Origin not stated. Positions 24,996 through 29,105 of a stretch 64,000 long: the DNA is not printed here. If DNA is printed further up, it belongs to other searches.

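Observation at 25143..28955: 1270-aa multidomain enzyme in the flagellin locus: helical/TPR region, FkbM methyltransferase, about 400 aa unassigned, GT2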

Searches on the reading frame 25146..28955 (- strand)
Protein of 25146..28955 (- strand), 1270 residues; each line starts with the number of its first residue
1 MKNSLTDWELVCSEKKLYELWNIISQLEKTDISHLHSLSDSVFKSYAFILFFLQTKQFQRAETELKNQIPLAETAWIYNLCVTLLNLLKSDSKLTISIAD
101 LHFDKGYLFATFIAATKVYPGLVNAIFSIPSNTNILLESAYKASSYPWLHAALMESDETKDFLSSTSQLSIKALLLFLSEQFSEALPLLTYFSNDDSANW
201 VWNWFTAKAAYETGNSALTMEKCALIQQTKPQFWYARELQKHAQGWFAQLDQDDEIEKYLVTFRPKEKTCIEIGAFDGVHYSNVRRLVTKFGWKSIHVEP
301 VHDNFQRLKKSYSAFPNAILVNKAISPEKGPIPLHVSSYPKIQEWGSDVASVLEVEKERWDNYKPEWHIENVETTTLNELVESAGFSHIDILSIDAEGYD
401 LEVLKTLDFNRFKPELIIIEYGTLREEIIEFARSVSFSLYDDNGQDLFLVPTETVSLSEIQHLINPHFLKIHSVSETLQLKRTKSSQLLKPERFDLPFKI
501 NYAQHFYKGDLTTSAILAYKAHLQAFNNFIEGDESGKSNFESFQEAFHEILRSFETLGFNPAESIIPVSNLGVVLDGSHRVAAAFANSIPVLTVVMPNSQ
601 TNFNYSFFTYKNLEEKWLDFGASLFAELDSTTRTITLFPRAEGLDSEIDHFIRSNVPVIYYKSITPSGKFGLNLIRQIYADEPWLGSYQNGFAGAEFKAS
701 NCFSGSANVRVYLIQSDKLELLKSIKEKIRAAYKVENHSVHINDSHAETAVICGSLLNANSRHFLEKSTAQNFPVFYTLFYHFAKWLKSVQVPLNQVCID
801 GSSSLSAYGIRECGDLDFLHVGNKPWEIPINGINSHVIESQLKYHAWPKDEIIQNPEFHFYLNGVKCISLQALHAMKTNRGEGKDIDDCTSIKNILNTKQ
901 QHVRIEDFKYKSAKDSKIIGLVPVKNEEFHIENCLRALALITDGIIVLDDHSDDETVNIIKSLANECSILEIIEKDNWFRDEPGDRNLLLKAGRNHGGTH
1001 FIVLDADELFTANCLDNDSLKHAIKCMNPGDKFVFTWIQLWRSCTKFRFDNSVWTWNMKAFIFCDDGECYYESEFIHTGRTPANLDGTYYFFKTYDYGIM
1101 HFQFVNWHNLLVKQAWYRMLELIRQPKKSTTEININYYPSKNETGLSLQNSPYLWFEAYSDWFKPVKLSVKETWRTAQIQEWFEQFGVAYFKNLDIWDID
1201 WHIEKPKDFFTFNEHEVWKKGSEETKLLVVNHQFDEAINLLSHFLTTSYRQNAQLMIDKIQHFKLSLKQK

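Call 3: search_protein_families(library=pfam, proteins=[window:25146-28955:-], max_evalue=1)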
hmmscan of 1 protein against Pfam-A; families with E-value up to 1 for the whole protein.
window:25146-28955:- (1270 aa): 3 families
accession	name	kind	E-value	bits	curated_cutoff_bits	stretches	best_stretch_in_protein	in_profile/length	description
PF05050.19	Methyltransf_21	-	7.8e-16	59.1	22.7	1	272-426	1-153/173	Methyltransferase FkbM domain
PF00535.33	Glycos_transf_2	-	8.2e-08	32.8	23.3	1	922-1015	4-96/168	Glycosyl transferase family 2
PF13704.12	Glyco_tranf_2_4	-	1.4e-07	32.3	27.5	1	925-1021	1-95/98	Glycosyl transferase family 2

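Call 4: search_protein_families(library=ncbifam, proteins=[window:25146-28955:-], max_evalue=1)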
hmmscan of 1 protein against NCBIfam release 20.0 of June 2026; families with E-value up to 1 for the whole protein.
window:25146-28955:- (1270 aa): 7 families
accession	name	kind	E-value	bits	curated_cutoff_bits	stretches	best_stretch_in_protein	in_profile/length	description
TIGR01444.1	fkbM_fam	subfamily_domain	8.2e-16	58.7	37.7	1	269-408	1-128/143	FkbM family methyltransferase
TIGR04195.1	S_glycosyl_SunS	equivalog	2.6e-06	26.5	350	1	907-992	48-129/421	SunS family peptide S-glycosyltransferase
TIGR04283.1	glyco_like_mftF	equivalog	0.00011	21.9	182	1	922-1055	5-126/221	TIGR04283 family arsenosugar biosynthesis glycosyltransferase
TIGR03937.1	PgaC_IcaA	equivalog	0.0006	18.9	422.3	1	904-1015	32-143/407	poly-beta-1,6-N-acetyl-D-glucosamine synthase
NF053846.1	glyco_with_XrtP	equivalog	0.0061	15.3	520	1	921-974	46-101/440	XrtP-associated glycosyltransferase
TIGR03469.1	HpnB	hypoth_equivalog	0.012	14.6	379.25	1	913-968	39-100/386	hopene-associated glycosyltransferase HpnB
NF045692.1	OglycostaseCruG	equivalog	0.11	11.4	600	1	913-977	38-105/386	2'-O-glycosyltransferase CruG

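Call 7: search_solved_structures(query=window:25146-28955:-, max_evalue=1)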
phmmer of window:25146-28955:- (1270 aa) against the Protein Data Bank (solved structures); distinct sequences matched with E-value up to 1: 3.
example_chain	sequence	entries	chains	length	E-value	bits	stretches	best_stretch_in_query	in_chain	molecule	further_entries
22ao_A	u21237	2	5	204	0.00014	22.5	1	919-1072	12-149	GmaR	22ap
7msk_A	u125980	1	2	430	0.0086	16.6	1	903-992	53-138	Glyco_trans_2-like domain-containing protein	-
2l89_A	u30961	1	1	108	0.24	11.8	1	141-179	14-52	PWWP domain-containing protein 1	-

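Call 51: find_encoding_contigs(protein=window:25146-28955:-, flank=3000, max_places=3)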
Protein window:25146-28955:- (1270 aa): 24 contigs read that carry it; 3 places shown.
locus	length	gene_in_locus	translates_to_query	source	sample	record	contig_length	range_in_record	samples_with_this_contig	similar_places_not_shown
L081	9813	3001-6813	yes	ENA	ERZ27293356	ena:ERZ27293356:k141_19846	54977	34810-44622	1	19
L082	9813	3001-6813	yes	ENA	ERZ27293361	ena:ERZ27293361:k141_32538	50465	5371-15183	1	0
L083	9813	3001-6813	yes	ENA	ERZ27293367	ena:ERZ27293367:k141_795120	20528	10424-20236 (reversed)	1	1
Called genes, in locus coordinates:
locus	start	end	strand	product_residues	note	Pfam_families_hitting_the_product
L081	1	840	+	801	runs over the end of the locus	PF02706:Wzz (faint), PF13807:GNVR, PF01656:CbiA, PF10609:ParA, PF13614:AAA_31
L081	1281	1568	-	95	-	-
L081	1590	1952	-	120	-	-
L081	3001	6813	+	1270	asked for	PF05050:Methyltransf_21, PF00535:Glycos_transf_2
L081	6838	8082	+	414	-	PF00535:Glycos_transf_2, PF10111:Glyco_tranf_2_2, PF13428:TPR_14 (faint), PF00515:TPR_1 (faint), PF07719:TPR_2 (faint), PF13181:TPR_8 (faint), PF12895:ANAPC3 (weak), PF14559:TPR_19 (weak), +4 more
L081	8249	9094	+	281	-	PF00669:Flagellin_N, PF00700:Flagellin_C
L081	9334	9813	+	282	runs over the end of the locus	PF00669:Flagellin_N, PF00700:Flagellin_C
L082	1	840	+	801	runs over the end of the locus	PF02706:Wzz (faint), PF13807:GNVR, PF01656:CbiA, PF10609:ParA, PF13614:AAA_31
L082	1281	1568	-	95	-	-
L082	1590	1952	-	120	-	-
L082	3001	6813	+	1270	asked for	PF05050:Methyltransf_21, PF00535:Glycos_transf_2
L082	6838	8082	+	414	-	PF00535:Glycos_transf_2, PF10111:Glyco_tranf_2_2, PF13428:TPR_14 (faint), PF00515:TPR_1 (faint), PF07719:TPR_2 (faint), PF13181:TPR_8 (faint), PF12895:ANAPC3 (weak), PF14559:TPR_19 (weak), +4 more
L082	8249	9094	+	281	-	PF00669:Flagellin_N, PF00700:Flagellin_C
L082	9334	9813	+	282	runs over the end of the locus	PF00669:Flagellin_N, PF00700:Flagellin_C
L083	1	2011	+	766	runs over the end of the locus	?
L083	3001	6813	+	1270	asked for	PF05050:Methyltransf_21, PF00535:Glycos_transf_2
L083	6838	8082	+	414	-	PF00535:Glycos_transf_2, PF10111:Glyco_tranf_2_2, PF13428:TPR_14 (faint), PF00515:TPR_1 (faint), PF07719:TPR_2 (faint), PF13181:TPR_8 (faint), PF12895:ANAPC3 (weak), PF14559:TPR_19 (weak), +4 more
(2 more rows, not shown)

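Call 77: find_homologous_proteins(query=window:25146-28955:-, max_evalue=1e-30)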
Query window:25146-28955:- (1270 aa): 26 proteins with E <= 1e-30 among 8000 candidates.
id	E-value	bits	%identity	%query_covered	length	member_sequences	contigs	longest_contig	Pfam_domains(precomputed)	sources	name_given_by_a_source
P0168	0.0e+0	2587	86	100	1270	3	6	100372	PF05050.20,PF00535.33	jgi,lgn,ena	-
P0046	0.0e+0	2447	81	100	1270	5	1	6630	PF05050.20,PF00535.33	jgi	-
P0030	4.6e-287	973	46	59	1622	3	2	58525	PF13649.13,PF05050.20,PF00535.33,PF08241.19,PF08242.19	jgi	jgi:FkbM family methyltransferase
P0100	5.9e-264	897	46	73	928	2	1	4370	PF05050.20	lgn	-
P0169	9.1e-263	893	40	66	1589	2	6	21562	PF02353.27,PF13649.13,PF05050.20,PF00535.33,PF08241.19,PF08242.19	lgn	-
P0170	3.2e-262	891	50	25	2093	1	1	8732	PF10111.15,PF13641.13,PF05050.20,PF13578.13,PF00535.33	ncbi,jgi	jgi:FkbM family methyltransferase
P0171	2.2e-254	865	37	72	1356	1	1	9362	PF05050.20,PF00535.33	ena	-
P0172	6.0e-246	837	39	80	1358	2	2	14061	PF13431.13,PF23914.2,PF13414.13,PF13428.13,PF00535.33,PF07721.21,PF14559.13,PF13371.13,PF05050.20,PF00515.35,PF12895.14,PF13424.13,PF13432.13,PF13181.13,PF07719.24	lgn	-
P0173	1.8e-245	835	46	25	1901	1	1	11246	PF13431.13,PF23914.2,PF13414.13,PF13428.13,PF00535.33,PF14559.13,PF13371.13,PF05050.20,PF00515.35,PF13432.13,PF13578.13,PF13181.13,PF07719.24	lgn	-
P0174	3.3e-245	835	49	22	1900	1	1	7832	PF14559.13,PF13431.13,PF13414.13,PF05050.20,PF00515.35,PF13432.13,PF13428.13,PF13578.13,PF13181.13,PF00535.33,PF07719.24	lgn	-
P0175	1.6e-243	829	35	78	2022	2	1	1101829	PF02353.27,PF13649.13,PF05050.20,PF08241.19,PF08242.19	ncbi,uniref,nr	ncbi:FkbM family methyltransferase [Geomonas oryzae]|uniref:FkbM family methyltransferase n=1 Tax=Ge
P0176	1.2e-242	826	34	76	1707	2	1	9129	PF13431.13,PF23914.2,PF13414.13,PF13428.13,PF00535.33,PF14559.13,PF05050.20,PF00515.35,PF12895.14,PF13424.13,PF13432.13,PF13181.13,PF07719.24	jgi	jgi:FkbM family methyltransferase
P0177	1.5e-241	823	38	80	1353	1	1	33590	PF14559.13,PF13431.13,PF23914.2,PF13414.13,PF05050.20,PF00515.35,PF13432.13,PF13428.13,PF00535.33,PF07719.24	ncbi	-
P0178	5.5e-240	817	35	77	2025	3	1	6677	PF02353.27,PF13649.13,PF05050.20,PF08241.19,PF08242.19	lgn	-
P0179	7.1e-235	800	39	59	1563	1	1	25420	PF14559.13,PF13431.13,PF23914.2,PF05050.20,PF00515.35,PF13432.13,PF13428.13,PF13181.13,PF00535.33,PF07719.24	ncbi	-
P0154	9.9e-223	760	36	81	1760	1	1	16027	PF13489.13,PF13649.13,PF05050.20,PF00535.33,PF08241.19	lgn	-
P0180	7.3e-182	625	58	23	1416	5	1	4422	PF10111.15,PF05050.20,PF01531.23,PF00535.33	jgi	jgi:FkbM family methyltransferase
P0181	8.6e-182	625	56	24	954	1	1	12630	PF10111.15,PF05050.20,PF00535.33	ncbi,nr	ncbi:MAG: FkbM family methyltransferase, partial [Candidatus Omnitrophica bacterium]|nr:FkbM family 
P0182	9.1e-176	605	53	23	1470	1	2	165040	PF14559.13,PF13431.13,PF10111.15,PF05050.20,PF00515.35,PF13432.13,PF13428.13,PF13181.13,PF00535.33,PF07719.24,PF13174.13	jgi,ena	-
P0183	1.6e-166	574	54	23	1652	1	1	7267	PF13632.13,PF10111.15,PF13641.13,PF05050.20,PF13578.13,PF00535.33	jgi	jgi:FkbM family methyltransferase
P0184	1.0e-156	541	38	60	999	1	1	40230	PF05050.20,PF00535.33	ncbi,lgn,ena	-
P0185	3.9e-149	516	39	55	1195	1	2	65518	PF05050.20,PF00535.33,PF02709.21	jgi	jgi:FkbM family methyltransferase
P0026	1.1e-146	508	31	51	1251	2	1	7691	PF05050.20,PF13578.13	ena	-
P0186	5.6e-146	506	38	54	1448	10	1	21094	PF05050.20,PF00535.33,PF02709.21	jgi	-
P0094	6.6e-144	499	37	55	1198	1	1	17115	PF05050.20,PF00535.33,PF02709.21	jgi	-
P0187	9.1e-89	316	45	19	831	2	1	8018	PF05050.20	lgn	-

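Call 78: find_encoding_contigs(protein=P0175, flank=10000, max_places=1)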
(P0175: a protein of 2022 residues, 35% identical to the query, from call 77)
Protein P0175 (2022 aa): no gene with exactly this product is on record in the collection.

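Call 79: find_encoding_contigs(protein=P0177, flank=10000, max_places=1)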
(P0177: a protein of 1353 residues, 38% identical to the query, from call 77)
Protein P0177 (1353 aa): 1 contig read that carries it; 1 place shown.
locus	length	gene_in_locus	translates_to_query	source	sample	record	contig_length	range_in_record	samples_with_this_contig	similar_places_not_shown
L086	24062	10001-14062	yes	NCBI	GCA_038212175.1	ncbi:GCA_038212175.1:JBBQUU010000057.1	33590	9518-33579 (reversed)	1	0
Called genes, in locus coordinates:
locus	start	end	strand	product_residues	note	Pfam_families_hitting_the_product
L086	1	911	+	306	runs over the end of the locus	?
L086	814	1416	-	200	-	-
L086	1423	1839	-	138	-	PF11903:ParD_like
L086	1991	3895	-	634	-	PF08448:PAS_4 (weak), PF13188:PAS_8 (faint), PF00989:PAS, PF08448:PAS_4 (weak), PF13426:PAS_9, PF00512:HisKA, PF02518:HATPase_c, PF00072:Response_reg, +1 more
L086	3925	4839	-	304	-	PF08668:HDOD, PF01966:HD (weak)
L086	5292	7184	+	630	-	PF00515:TPR_1 (faint), PF12895:ANAPC3 (weak), PF13424:TPR_12 (weak), PF13432:TPR_16, PF14559:TPR_19, PF13371:TPR_9 (weak), PF13432:TPR_16 (weak), PF13844:Glyco_transf_41, +9 more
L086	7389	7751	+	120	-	PF13428:TPR_14 (faint), PF14559:TPR_19 (faint), PF07719:TPR_2 (faint)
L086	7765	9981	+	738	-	PF13844:Glyco_transf_41, PF14559:TPR_19 (weak)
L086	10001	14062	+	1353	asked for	PF13432:TPR_16 (faint), PF23914:TPR_CcmH_CycH (faint), PF00515:TPR_1 (faint), PF13414:TPR_11 (faint), PF13428:TPR_14 (faint), PF05050:Methyltransf_21, PF00535:Glycos_transf_2, PF07719:TPR_2 (weak), +2 more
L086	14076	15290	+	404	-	-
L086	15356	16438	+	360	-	-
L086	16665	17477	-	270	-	PF00669:Flagellin_N, PF00700:Flagellin_C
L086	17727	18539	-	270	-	PF00669:Flagellin_N, PF00700:Flagellin_C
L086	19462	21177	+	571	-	PF02465:FliD_N, PF07195:FliD_C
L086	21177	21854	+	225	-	-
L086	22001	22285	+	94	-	-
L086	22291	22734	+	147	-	PF02561:FliS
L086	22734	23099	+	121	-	-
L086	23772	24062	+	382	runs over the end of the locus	PF01408:GFO_IDH_MocA, PF22725:GFO_IDH_MocA_C3 (weak)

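Call 80: find_encoding_contigs(protein=P0182, flank=10000, max_places=1)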
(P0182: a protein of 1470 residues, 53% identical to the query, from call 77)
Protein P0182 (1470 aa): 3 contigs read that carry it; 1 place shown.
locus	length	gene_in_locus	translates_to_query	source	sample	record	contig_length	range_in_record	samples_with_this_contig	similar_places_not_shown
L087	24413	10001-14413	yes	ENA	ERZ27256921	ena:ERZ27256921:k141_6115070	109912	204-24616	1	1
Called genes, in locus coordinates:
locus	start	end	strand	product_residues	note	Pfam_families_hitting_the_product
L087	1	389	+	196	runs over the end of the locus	?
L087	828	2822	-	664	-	PF14559:TPR_19, PF25062:ARM_TT21_N (weak), PF13432:TPR_16 (weak), PF13432:TPR_16 (weak), PF13424:TPR_12, PF13414:TPR_11, PF13424:TPR_12, PF00515:TPR_1, +26 more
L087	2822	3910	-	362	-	-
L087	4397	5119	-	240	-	-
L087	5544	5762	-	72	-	-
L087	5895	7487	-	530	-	PF13415:Beta-prop_FBX42 (faint), PF24681:Kelch_KLHDC2_KLHL20_DRC7 (weak), PF01344:Kelch_1 (faint), PF07646:Kelch_2 (faint), PF25210:Kelch_FKB95 (faint), PF18911:PKD_4 (weak)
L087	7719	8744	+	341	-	PF01073:3Beta_HSD, PF01370:Epimerase, PF02719:Polysacc_synt_2, PF04321:RmlD_sub_bind, PF05368:NmrA (faint), PF07993:NAD_binding_4 (faint), PF16363:GDP_Man_Dehyd, PF13460:NAD_binding_10 (weak)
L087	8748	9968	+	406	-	PF13385:Laminin_G_3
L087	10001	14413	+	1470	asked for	PF10111:Glyco_tranf_2_2, PF07719:TPR_2 (faint), PF13174:TPR_6 (faint), PF13428:TPR_14 (faint), PF05050:Methyltransf_21, PF00515:TPR_1 (weak), PF13432:TPR_16 (weak), PF00535:Glycos_transf_2, +3 more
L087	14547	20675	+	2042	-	PF13439:Glyco_transf_4, PF00534:Glycos_transf_1, PF13692:Glyco_trans_1_4, PF13524:Glyco_trans_1_2, PF00535:Glycos_transf_2, PF10111:Glyco_tranf_2_2, PF13641:Glyco_tranf_2_3, PF00535:Glycos_transf_2, +3 more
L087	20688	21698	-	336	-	PF00106:adh_short (weak), PF01073:3Beta_HSD, PF01370:Epimerase, PF02719:Polysacc_synt_2, PF04321:RmlD_sub_bind, PF07993:NAD_binding_4 (faint), PF13460:NAD_binding_10, PF16363:GDP_Man_Dehyd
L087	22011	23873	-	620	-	PF07719:TPR_2 (faint), PF13181:TPR_8 (faint), PF13371:TPR_9 (faint), PF13424:TPR_12 (faint), PF13428:TPR_14 (faint), PF14559:TPR_19 (faint), PF13432:TPR_16, PF13844:Glyco_transf_41, +4 more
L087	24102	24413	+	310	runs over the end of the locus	PF08668:HDOD, PF01966:HD (faint)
